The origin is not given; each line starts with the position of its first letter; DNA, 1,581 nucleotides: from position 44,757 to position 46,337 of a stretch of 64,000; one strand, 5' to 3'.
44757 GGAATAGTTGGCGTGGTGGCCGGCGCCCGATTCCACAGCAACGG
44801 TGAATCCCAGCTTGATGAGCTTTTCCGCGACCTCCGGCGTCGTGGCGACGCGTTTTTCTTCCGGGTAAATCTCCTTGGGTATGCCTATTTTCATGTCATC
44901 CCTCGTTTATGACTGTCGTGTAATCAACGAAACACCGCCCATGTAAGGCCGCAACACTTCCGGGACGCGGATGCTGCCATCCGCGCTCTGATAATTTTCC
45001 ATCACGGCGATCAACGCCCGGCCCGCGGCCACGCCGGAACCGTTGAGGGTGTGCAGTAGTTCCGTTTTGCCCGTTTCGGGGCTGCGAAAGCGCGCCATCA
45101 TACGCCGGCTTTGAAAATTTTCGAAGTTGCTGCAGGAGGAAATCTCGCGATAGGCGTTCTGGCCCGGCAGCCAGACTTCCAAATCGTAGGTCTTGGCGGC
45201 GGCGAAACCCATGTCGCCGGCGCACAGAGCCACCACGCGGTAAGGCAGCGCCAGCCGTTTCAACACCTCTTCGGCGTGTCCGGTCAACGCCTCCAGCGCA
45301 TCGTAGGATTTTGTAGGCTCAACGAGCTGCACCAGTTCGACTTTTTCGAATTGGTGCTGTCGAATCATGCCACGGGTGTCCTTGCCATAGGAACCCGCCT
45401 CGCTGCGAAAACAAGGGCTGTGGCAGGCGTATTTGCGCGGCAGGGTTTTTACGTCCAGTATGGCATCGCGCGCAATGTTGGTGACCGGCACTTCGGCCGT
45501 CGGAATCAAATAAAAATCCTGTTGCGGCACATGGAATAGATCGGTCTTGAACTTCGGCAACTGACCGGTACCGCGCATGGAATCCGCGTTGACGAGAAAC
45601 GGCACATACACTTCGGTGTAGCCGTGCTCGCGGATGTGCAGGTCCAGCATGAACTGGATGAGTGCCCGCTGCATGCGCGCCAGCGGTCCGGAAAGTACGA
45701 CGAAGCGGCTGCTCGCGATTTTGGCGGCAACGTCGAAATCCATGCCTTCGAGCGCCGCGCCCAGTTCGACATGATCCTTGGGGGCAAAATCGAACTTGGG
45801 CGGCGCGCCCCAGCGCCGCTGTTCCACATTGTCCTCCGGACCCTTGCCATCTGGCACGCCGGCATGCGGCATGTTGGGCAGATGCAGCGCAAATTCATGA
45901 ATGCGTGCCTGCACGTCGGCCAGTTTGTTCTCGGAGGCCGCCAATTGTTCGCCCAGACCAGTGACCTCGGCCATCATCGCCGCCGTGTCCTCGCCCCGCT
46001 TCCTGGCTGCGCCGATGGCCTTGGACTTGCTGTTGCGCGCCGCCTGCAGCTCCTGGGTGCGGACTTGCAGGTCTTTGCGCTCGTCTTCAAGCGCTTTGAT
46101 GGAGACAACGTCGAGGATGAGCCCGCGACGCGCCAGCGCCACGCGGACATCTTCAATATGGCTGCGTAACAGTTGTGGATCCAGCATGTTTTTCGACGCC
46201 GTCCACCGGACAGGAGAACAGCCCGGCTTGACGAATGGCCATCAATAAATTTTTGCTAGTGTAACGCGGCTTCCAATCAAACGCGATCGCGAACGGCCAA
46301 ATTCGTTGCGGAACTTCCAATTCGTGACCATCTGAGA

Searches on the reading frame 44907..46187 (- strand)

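Call 33: search_protein_families(library=ncbifam, proteins=[window:44907-46187:-], max_evalue=1e-8)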
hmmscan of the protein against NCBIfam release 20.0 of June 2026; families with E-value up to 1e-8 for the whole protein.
window:44907-46187:- (426 aa): 1 family
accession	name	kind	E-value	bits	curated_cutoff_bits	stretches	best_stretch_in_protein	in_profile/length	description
TIGR00414.1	serS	equivalog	7.6e-161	535.8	301.65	1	1-416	1-418/418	serine--tRNA ligase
